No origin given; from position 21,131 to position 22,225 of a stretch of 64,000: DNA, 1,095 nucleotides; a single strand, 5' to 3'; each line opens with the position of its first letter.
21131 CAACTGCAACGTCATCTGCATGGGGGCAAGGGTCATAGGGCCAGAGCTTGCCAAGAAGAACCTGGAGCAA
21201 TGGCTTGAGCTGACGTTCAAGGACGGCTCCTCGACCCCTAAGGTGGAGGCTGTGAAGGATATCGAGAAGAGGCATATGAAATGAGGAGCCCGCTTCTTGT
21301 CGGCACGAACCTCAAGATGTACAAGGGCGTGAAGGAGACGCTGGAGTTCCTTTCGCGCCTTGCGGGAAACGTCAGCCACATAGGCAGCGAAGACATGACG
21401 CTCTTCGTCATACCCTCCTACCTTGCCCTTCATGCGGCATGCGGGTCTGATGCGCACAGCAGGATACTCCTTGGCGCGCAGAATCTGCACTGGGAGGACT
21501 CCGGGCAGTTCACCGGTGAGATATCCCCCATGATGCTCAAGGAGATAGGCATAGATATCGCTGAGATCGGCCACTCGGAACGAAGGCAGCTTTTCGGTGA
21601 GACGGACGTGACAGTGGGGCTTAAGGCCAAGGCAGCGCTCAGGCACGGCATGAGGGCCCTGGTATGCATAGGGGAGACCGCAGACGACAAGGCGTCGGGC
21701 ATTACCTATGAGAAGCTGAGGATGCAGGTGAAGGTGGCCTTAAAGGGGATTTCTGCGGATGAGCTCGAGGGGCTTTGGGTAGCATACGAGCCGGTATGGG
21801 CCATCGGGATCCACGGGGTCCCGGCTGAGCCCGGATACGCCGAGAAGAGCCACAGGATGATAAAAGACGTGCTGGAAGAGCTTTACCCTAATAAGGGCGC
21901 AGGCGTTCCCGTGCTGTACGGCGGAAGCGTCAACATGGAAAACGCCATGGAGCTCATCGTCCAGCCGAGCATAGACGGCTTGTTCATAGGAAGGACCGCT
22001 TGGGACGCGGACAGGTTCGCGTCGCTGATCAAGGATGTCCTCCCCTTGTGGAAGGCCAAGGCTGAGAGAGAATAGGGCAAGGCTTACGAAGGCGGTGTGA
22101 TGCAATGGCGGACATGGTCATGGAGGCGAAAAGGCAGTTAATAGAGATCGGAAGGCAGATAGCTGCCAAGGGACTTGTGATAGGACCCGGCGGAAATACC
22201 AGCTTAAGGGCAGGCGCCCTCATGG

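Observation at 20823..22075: RpiB-like plus divergent TIM-like isomerase pair suggests funnelling of tetrulose phosphates to erythrose-4-phosphate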

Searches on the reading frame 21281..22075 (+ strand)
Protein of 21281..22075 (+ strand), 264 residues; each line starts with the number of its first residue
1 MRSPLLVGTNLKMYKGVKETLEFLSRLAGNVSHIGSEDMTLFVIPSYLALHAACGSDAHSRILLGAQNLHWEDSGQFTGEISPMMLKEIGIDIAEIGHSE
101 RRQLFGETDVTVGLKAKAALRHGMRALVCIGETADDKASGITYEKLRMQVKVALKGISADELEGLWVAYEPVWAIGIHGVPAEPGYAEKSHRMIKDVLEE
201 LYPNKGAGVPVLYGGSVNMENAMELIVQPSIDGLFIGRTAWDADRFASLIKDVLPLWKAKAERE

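Call 5: search_protein_families(library=pfam, proteins=[window:21281-22075:+])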
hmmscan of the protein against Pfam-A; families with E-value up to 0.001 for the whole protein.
window:21281-22075:+ (264 aa): 1 family
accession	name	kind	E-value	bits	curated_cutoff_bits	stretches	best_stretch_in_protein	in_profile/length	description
PF00121.24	TIM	-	1.5e-72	244.5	20.1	1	6-251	2-243/245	Triosephosphate isomerase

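Call 6: search_protein_families(library=ncbifam, proteins=[window:21281-22075:+])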
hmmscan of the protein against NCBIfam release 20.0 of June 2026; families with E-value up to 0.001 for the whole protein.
window:21281-22075:+ (264 aa): 9 families
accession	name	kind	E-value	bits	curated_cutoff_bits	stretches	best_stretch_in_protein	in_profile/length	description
NF000722.0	PRK00042.2-1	equivalog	2.3e-88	295.8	293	1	4-254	3-249/256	triose-phosphate isomerase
NF011497.0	PRK14905.1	equivalog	5.1e-88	295.8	485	1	6-254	7-260/357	triosephosphate isomerase/PTS system glucose/sucrose-specific transporter subunit IIB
NF012036.0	PRK15492.1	equivalog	5.3e-86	288.2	509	1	6-254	6-259/261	triosephosphate isomerase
NF010569.0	PRK13962.1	equivalog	3.5e-65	220.4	883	1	6-251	400-642/645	bifunctional phosphoglycerate kinase/triosephosphate isomerase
NF011163.0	PRK14565.1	equivalog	1.7e-45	155.6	298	1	5-255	3-236/240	triosephosphate isomerase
TIGR00419.1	tim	equivalog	3.3e-44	151.4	130.6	1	6-239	1-223/228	triose-phosphate isomerase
NF000728.0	PRK00042.3-2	equivalog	3.7e-42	144.5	255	1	7-251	3-227/231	triose-phosphate isomerase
NF000729.0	PRK00042.3-3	equivalog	5.3e-28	98.4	309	1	41-250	37-231/234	triose-phosphate isomerase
NF003302.0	PRK04302.1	subfamily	7e-09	35.7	132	1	7-135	6-126/223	triose-phosphate isomerase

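Call 7: find_homologous_proteins(query=window:21281-22075:+, max_evalue=1e-20)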
Query window:21281-22075:+ (264 aa): 7882 proteins with E <= 1e-20 among 8000 candidates; the best 120 are listed.
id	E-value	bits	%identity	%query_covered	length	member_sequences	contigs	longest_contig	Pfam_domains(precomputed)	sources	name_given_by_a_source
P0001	1.9e-161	554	94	100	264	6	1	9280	PF00121.25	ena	-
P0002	6.4e-152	522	87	100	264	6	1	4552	PF00121.25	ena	-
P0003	8.6e-150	515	87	98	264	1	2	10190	PF00121.25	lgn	-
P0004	3.6e-148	510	86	100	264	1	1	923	PF00121.25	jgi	-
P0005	7.1e-126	437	74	98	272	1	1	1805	PF00121.25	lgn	-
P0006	1.6e-120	420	71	98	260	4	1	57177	PF00121.25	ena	-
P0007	4.6e-115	402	71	97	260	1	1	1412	PF00121.25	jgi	jgi:triosephosphate isomerase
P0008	5.2e-97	342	58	97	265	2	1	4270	PF00121.25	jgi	-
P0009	9.7e-96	338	57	98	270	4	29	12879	PF00121.25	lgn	-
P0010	1.5e-94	334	56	98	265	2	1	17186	PF00121.25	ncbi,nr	ncbi:MAG TPA: triose-phosphate isomerase [Bacillota bacterium]|nr:triose-phosphate isomerase [Bacill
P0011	1.9e-94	334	57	97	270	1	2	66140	PF00121.25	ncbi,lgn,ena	-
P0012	3.6e-94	333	58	97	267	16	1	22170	PF00121.25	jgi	jgi:triosephosphate isomerase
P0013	7.9e-93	329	57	97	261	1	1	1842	PF00121.25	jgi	jgi:triosephosphate isomerase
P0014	1.1e-92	328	55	98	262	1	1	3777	PF00121.25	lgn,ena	-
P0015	2.6e-92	327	56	98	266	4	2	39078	PF00121.25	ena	-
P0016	3.3e-92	327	54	100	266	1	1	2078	PF00121.25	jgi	jgi:triosephosphate isomerase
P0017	4.9e-92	326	56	97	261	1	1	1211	PF00121.25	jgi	jgi:L-erythrulose 1-phosphate isomerase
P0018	5.0e-92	326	56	98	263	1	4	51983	PF00121.25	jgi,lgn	jgi:triosephosphate isomerase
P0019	1.7e-91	324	56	98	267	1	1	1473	PF00121.25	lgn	-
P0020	1.8e-91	324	55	98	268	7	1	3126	PF00121.25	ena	-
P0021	2.7e-91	324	57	98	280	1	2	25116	PF00121.25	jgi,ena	jgi:triosephosphate isomerase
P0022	4.0e-91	323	56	98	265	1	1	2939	PF00121.25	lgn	-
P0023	4.7e-91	323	56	98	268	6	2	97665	PF00121.25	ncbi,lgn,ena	-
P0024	7.7e-91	322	54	98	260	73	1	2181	PF00121.25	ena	-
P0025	9.9e-91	322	55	98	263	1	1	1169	PF00121.25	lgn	-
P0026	1.5e-90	321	57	95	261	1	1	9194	PF00121.25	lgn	-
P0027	1.8e-90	321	58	97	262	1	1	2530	PF00121.25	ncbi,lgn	-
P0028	2.4e-90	321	54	98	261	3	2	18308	PF00121.25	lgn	-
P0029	3.8e-90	320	56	95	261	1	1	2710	PF00121.25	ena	-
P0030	4.8e-90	320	55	98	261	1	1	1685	PF00121.25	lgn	-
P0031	5.3e-90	320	55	98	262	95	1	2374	PF00121.25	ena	-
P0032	6.0e-90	319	55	98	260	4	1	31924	PF00121.25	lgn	-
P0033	6.5e-90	319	57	98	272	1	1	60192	PF00121.25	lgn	-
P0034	6.5e-90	319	57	96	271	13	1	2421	PF00121.25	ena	-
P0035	1.3e-89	318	55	98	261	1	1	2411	PF00121.25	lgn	-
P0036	1.3e-89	318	55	95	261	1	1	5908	PF00121.25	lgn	-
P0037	1.4e-89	318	55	95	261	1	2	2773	PF00121.25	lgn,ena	-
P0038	1.4e-89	318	54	98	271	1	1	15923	PF00121.25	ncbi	ncbi:MAG: triose-phosphate isomerase [Bacillota bacterium]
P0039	1.6e-89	318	58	95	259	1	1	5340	PF00121.25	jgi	jgi:triosephosphate isomerase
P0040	1.7e-89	318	56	97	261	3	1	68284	PF00121.25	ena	-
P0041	2.0e-89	318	56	95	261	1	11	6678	PF00121.25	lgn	-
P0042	2.0e-89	318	54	98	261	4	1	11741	PF00121.25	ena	-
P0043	2.1e-89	318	55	100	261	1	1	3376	PF00121.25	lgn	-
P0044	2.1e-89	318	55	100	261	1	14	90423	PF00121.25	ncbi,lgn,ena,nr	ncbi:MAG: triose-phosphate isomerase [Bariatricus massiliensis]|nr:triose-phosphate isomerase [Baria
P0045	2.1e-89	318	54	98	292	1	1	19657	PF00121.25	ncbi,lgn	-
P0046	2.2e-89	317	54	97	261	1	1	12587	PF00121.25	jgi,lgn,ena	-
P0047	2.5e-89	317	54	98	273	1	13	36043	PF00121.25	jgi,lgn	-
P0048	2.5e-89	317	56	96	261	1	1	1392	PF00121.25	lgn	-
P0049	2.5e-89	317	58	97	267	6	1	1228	PF00121.25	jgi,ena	jgi:triosephosphate isomerase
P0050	2.7e-89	317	56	98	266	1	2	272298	PF00121.25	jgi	jgi:triosephosphate isomerase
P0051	3.0e-89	317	54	99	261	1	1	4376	PF00121.25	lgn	-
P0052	3.3e-89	317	54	98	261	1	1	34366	PF00121.25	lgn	-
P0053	3.8e-89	317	57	96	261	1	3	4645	PF00121.25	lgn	-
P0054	4.1e-89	317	57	98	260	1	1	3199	PF00121.25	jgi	-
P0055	4.4e-89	317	56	97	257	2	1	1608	PF00121.25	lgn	-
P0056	4.5e-89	316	57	96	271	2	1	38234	PF00121.25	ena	-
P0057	4.9e-89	316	56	95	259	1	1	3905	PF00121.25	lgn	-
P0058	5.5e-89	316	55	100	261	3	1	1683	PF00121.25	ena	-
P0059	7.2e-89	316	55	100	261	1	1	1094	PF00121.25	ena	-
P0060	7.4e-89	316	56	97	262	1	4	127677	PF00121.25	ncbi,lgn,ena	-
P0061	8.6e-89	316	52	100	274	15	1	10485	PF00121.25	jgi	jgi:triosephosphate isomerase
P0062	9.2e-89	315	56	95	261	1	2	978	PF00121.25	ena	-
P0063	9.5e-89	315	55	97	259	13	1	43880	PF00121.25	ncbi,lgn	-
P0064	9.7e-89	315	57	97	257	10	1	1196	PF00121.25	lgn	-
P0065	1.0e-88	315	55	100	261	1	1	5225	PF00121.25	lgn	-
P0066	1.1e-88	315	57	97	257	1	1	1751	PF00121.25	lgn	-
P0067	1.1e-88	315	55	97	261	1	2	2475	PF00121.25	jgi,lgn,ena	-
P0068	1.2e-88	315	56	95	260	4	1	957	PF00121.25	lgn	-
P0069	1.2e-88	315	56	95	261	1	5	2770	PF00121.25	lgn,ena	-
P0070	1.3e-88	315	55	97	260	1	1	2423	PF00121.25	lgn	-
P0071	1.4e-88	315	55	97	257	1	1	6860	PF00121.25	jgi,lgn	-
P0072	1.4e-88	315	57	96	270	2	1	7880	PF00121.25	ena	-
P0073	1.6e-88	315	56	100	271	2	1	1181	PF00121.25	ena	-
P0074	1.7e-88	315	55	98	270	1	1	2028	PF00121.25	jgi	jgi:triosephosphate isomerase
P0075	1.8e-88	315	56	95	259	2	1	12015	PF00121.25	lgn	-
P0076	1.8e-88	314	53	98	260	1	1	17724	PF00121.25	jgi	-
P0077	1.9e-88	314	55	100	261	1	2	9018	PF00121.25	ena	-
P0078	2.0e-88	314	56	98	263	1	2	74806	PF00121.25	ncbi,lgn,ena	-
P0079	2.0e-88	314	55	98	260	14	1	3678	PF00121.25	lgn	-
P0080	2.0e-88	314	55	97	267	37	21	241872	PF00121.25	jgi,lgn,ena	jgi:triosephosphate isomerase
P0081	2.0e-88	314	56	97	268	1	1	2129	PF00121.25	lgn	-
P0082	2.4e-88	314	55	97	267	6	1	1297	PF00121.25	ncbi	-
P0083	2.7e-88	314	55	96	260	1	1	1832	PF00121.25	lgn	-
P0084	2.8e-88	314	55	97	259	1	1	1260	PF00121.25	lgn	-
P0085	2.9e-88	314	53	98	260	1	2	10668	PF00121.25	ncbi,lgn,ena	-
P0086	2.9e-88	314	56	94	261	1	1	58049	PF00121.25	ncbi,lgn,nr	ncbi:MAG: triose-phosphate isomerase [Eubacteriales bacterium]|nr:triose-phosphate isomerase [Eubact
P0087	3.2e-88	314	55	100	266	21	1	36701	PF00121.25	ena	-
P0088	3.2e-88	314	56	95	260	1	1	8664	PF00121.25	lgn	-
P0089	3.4e-88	314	55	98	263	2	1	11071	PF00121.25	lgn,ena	-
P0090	3.4e-88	314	56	95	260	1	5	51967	PF00121.25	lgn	-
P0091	3.7e-88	313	56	95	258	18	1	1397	PF00121.25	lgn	-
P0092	4.1e-88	313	55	98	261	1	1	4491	PF00121.25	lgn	-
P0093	4.6e-88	313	58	94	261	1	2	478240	PF00121.25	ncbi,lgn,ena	-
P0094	4.9e-88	313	55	100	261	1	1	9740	PF00121.25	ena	-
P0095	5.0e-88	313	53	98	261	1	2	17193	PF00121.25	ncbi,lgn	-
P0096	5.0e-88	313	55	97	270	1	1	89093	PF00121.25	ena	-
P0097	5.5e-88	313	54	100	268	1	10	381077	PF00121.25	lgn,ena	-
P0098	5.5e-88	313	56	95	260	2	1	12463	PF00121.25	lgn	-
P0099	5.6e-88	313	56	100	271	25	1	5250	PF00121.25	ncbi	-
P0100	6.0e-88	313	55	96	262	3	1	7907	PF00121.25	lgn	-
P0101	6.2e-88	313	55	96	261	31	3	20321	PF00121.25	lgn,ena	-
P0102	6.2e-88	313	55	95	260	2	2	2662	PF00121.25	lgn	-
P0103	6.4e-88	313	54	100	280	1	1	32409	PF00121.25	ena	-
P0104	7.6e-88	312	57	97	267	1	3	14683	PF00121.25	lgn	-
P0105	8.9e-88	312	55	97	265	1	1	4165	PF00121.25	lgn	-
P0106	9.0e-88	312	57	97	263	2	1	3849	PF00121.25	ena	-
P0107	9.5e-88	312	55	97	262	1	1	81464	PF00121.25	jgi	jgi:triosephosphate isomerase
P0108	9.6e-88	312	56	100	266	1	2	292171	PF00121.25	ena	-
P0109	9.7e-88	312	56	95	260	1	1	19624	PF00121.25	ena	-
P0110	9.9e-88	312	54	98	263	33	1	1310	PF00121.25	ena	-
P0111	1.0e-87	312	56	97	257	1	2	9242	PF00121.25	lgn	-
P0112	1.1e-87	312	54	96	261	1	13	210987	PF00121.25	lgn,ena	-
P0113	1.1e-87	312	55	96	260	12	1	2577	PF00121.25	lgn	-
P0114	1.1e-87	312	54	96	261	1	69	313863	PF00121.25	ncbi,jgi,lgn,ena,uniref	ncbi:triose-phosphate isomerase [Blautia sp.]|jgi:triosephosphate isomerase|uniref:triose-phosphate 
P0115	1.1e-87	312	54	98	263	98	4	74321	PF00121.25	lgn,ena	-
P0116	1.1e-87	312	57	97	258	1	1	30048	PF00121.25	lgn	-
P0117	1.1e-87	312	56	97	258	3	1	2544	PF00121.25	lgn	-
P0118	1.2e-87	312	55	97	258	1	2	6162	PF00121.25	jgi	jgi:triosephosphate isomerase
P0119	1.3e-87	312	55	95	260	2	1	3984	PF00121.25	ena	-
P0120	1.3e-87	312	54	96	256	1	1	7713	PF00121.25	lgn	-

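Call 8: find_encoding_contigs(protein=P0006, flank=10000, max_places=3)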
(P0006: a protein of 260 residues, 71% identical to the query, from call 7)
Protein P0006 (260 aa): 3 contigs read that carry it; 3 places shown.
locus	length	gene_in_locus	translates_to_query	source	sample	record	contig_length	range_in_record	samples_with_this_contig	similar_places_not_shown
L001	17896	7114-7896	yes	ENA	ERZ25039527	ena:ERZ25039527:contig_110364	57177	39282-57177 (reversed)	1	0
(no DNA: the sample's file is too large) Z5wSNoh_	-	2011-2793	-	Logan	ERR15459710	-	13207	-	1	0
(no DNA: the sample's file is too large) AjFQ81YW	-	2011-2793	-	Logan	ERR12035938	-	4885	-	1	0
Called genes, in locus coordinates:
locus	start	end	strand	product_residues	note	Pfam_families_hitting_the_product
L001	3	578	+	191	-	?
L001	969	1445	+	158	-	PF02653:BPD_transp_2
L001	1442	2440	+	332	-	PF02653:BPD_transp_2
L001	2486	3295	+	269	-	PF00753:Lactamase_B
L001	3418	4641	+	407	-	PF06792:UPF0261, PF23189:UPF0261_C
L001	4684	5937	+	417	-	PF00016:RuBisCO_large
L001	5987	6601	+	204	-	PF00596:Aldolase_II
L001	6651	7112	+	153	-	PF02502:LacAB_rpiB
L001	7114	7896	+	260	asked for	PF00121:TIM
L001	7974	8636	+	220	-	PF00596:Aldolase_II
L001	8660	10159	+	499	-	PF00370:FGGY_N, PF02782:FGGY_C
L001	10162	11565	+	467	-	PF02878:PGM_PMM_I, PF02879:PGM_PMM_II, PF02880:PGM_PMM_III, PF00408:PGM_PMM_IV (weak)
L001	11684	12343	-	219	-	-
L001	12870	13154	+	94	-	-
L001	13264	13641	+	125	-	-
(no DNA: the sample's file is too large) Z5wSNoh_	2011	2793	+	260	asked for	PF00121:TIM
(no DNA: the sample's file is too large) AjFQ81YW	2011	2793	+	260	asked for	PF00121:TIM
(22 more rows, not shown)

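Call 9: find_encoding_contigs(protein=P0001, flank=10000, max_places=3)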
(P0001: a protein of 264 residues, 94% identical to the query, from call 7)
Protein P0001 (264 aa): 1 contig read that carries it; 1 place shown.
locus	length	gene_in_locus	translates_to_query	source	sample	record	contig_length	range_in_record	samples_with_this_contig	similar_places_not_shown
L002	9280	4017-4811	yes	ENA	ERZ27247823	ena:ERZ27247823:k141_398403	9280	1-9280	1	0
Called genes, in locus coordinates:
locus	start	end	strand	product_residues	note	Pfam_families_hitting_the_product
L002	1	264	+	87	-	?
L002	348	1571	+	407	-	PF06792:UPF0261, PF23189:UPF0261_C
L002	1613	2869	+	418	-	PF00016:RuBisCO_large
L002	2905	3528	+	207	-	PF00596:Aldolase_II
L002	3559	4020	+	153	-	PF02502:LacAB_rpiB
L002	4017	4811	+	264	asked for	PF00121:TIM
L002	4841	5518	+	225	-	PF00596:Aldolase_II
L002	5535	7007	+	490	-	PF00370:FGGY_N, PF02782:FGGY_C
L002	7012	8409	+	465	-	PF02878:PGM_PMM_I, PF02879:PGM_PMM_II, PF02880:PGM_PMM_III, PF00408:PGM_PMM_IV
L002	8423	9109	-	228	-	PF00027:cNMP_binding, PF13545:HTH_Crp_2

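Call 10: find_encoding_contigs(protein=P0011, flank=10000, max_places=2)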
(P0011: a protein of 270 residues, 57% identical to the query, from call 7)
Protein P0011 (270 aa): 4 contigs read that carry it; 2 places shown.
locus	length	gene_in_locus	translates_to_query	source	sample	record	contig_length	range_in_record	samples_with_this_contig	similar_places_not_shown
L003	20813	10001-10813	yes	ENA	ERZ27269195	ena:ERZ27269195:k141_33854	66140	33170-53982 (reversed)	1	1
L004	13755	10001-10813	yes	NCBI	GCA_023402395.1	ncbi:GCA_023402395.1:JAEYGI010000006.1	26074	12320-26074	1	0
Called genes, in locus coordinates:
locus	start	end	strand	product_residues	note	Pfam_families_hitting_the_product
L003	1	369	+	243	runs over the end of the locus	PF01520:Amidase_3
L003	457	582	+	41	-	-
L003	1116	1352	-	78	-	-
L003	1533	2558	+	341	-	PF00532:Peripla_BP_1, PF13377:Peripla_BP_3 (faint), PF13407:Peripla_BP_4, PF13458:Peripla_BP_6 (weak)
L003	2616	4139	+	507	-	PF00005:ABC_tran, PF13401:AAA_22 (faint), PF00005:ABC_tran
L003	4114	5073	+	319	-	PF02653:BPD_transp_2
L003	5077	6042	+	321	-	PF02653:BPD_transp_2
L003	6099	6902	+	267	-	PF00753:Lactamase_B, PF23023:Anti-Pycsar_Apyc1 (weak)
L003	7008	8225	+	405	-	PF06792:UPF0261, PF23189:UPF0261_C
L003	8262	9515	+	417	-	PF02788:RuBisCO_large_N (weak), PF00016:RuBisCO_large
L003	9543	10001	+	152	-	PF02502:LacAB_rpiB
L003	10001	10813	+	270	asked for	PF00121:TIM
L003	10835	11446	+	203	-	PF00596:Aldolase_II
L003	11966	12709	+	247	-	PF00392:GntR, PF08279:HTH_11 (weak), PF13412:HTH_24, PF07729:FCD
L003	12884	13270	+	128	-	-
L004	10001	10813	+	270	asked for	PF00121:TIM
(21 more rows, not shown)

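Call 11: find_encoding_contigs(protein=P0114, flank=10000, max_places=2)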
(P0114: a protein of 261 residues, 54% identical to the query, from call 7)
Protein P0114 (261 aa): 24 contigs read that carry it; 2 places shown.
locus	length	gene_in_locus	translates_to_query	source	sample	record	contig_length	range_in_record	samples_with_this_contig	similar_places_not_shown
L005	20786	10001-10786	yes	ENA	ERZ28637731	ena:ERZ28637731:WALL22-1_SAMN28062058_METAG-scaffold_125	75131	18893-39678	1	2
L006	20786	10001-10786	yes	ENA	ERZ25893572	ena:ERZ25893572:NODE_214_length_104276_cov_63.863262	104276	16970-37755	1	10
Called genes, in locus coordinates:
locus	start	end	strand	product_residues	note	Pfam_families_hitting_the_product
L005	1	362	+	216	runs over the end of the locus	PF02254:TrkA_N, PF02080:TrkA_C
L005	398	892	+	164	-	PF03466:LysR_substrate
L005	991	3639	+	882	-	PF02702:KdpD, PF13493:DUF4118, PF00512:HisKA, PF02518:HATPase_c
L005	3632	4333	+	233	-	PF00072:Response_reg, PF00486:Trans_reg_C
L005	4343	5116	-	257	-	PF08220:HTH_DeoR, PF08279:HTH_11 (weak), PF00455:DeoRC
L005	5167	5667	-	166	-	PF14317:YcxB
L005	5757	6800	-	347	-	PF03812:KdgT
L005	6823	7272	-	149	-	PF02502:LacAB_rpiB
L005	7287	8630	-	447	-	PF07005:SBD_N, PF17042:NBD_C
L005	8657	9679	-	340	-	PF04166:PdxA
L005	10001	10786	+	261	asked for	PF00121:TIM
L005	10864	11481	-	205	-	PF02482:Ribosomal_S30AE, PF16321:Ribosom_S30AE_C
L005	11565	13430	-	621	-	PF09594:GT87 (weak)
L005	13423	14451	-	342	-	PF00535:Glycos_transf_2, PF10111:Glyco_tranf_2_2 (weak)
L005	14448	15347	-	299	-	PF01370:Epimerase, PF16363:GDP_Man_Dehyd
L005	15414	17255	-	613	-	PF02776:TPP_enzyme_N, PF00205:TPP_enzyme_M, PF02775:TPP_enzyme_C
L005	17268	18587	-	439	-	PF00501:AMP-binding (weak), PF27533:CapK_C (weak)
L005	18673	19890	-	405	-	-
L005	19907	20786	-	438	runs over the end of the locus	PF27533:CapK_C (weak)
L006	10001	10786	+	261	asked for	PF00121:TIM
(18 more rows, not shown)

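Call 12: find_encoding_contigs(protein=P0010, flank=10000, max_places=2)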
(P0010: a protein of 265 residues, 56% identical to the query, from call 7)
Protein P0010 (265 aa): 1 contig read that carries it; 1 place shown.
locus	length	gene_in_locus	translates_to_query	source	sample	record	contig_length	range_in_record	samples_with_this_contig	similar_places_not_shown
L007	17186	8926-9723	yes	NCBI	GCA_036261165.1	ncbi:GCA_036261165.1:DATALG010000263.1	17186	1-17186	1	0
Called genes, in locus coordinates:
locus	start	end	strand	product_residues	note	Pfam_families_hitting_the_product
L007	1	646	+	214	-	PF01636:APH, PF19974:TCAD9 (weak)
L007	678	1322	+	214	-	PF00300:His_Phos_1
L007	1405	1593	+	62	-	-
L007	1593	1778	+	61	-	-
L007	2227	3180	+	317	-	PF13407:Peripla_BP_4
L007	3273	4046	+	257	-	PF00005:ABC_tran, PF13304:AAA_21 (faint)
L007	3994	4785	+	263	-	PF00005:ABC_tran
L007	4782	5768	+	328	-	PF02653:BPD_transp_2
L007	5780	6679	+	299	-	PF01261:AP_endonuc_2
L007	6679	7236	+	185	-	PF01380:SIS (weak)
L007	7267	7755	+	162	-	PF01966:HD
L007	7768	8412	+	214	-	PF02734:Dak2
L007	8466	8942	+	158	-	PF02502:LacAB_rpiB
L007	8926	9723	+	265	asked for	PF00121:TIM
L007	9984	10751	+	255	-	PF00392:GntR, PF13545:HTH_Crp_2 (weak), PF07702:UTRA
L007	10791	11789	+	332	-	PF02733:Dak1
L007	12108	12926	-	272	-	PF00722:Glyco_hydro_16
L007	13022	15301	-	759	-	PF00933:Glyco_hydro_3, PF01915:Glyco_hydro_3_C, PF14310:Fn3-like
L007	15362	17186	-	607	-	PF00933:Glyco_hydro_3, PF01915:Glyco_hydro_3_C, PF14310:Fn3-like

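Call 21: search_dna_similar(query=window:21281-22075:+, collection=plasmids, mode=protein, max_rows=40)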
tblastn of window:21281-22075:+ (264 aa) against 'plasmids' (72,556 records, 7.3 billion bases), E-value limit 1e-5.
Records with a match: 309; places in all: 343; records where one place covers at least 80% of the query: 296.
Best place of each record, by identity: <60% 309.
By first word of the organism name: Rhizobium 163; Sinorhizobium 21; Shinella 9; Paracoccus 7; Roseibium 7; Klebsiella 7; Agrobacterium 5; Labrenzia 4; Escherichia 4; Salmonella 4; and 56 more.
By predicted mobility (MOB-suite, as given by PLSDB): non-mobilizable 179; conjugative 117; mobilizable 13.
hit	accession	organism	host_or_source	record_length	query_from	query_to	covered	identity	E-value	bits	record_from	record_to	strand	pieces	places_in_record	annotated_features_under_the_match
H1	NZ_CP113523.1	Pasteurella multocida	rabbit,mixed culture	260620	1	254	96%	51.0%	9e-79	265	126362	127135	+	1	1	tpiA: triose-phosphate isomerase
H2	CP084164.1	Pasteurella multocida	rabbit,mixed culture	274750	1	254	96%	51.0%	9e-79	265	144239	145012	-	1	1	tpiA: triose-phosphate isomerase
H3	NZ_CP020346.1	Pasteurella multocida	Oryctolagus cuniculus,lung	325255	1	254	96%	51.0%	9e-79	265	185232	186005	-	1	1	tpiA: triose-phosphate isomerase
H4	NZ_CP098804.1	Rhizobium anhuiense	Trifolium dubium,Cell culture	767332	5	259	97%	48.6%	1e-67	233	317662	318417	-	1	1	triose-phosphate isomerase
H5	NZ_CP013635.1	Rhizobium sp. N324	Phaseolus vulgaris,Whole ...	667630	5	253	94%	48.8%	2e-60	213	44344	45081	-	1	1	triose-phosphate isomerase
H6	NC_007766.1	Rhizobium etli CFN 42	-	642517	7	253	94%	49.2%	1e-66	230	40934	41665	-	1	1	triose-phosphate isomerase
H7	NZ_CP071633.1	Rhizobium sp. NZLR1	lentil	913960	5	253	94%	48.2%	6e-65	226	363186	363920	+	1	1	triose-phosphate isomerase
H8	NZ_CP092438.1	Rhizobium sp. K102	Phaseolus vulgaris,Cell culture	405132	7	253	94%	48.4%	2e-65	227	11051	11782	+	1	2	triose-phosphate isomerase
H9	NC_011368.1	Rhizobium leguminosarum bv. trifolii WSM2304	-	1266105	7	253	94%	48.4%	1e-66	231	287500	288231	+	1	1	record has no annotation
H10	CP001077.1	Rhizobium etli CIAT 652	-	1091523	7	253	94%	48.4%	3e-65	226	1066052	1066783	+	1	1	tpiAc: triosephosphate isomerase protein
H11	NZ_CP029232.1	Sinorhizobium fredii CCBAU 45436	Glycine max,cell culture,plant root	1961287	2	253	95%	47.0%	1e-62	219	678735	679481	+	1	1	record has no annotation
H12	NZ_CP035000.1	Rhizobium acidisoli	Phaseolus vulgaris,root nodule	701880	7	253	94%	48.0%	2e-66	229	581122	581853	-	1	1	triose-phosphate isomerase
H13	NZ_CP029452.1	Sinorhizobium fredii CCBAU 25509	Glycine soja,cell culture,plant root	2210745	2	253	95%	46.6%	6e-62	217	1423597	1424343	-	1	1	record has no annotation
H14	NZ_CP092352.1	Rhizobium sp. C104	Cell culture,nodule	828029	7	253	94%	47.6%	2e-65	227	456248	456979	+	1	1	triose-phosphate isomerase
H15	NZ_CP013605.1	Rhizobium sp. N731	Phaseolus vulgaris,Whole ...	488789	7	253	94%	47.6%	2e-64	224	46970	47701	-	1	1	triose-phosphate isomerase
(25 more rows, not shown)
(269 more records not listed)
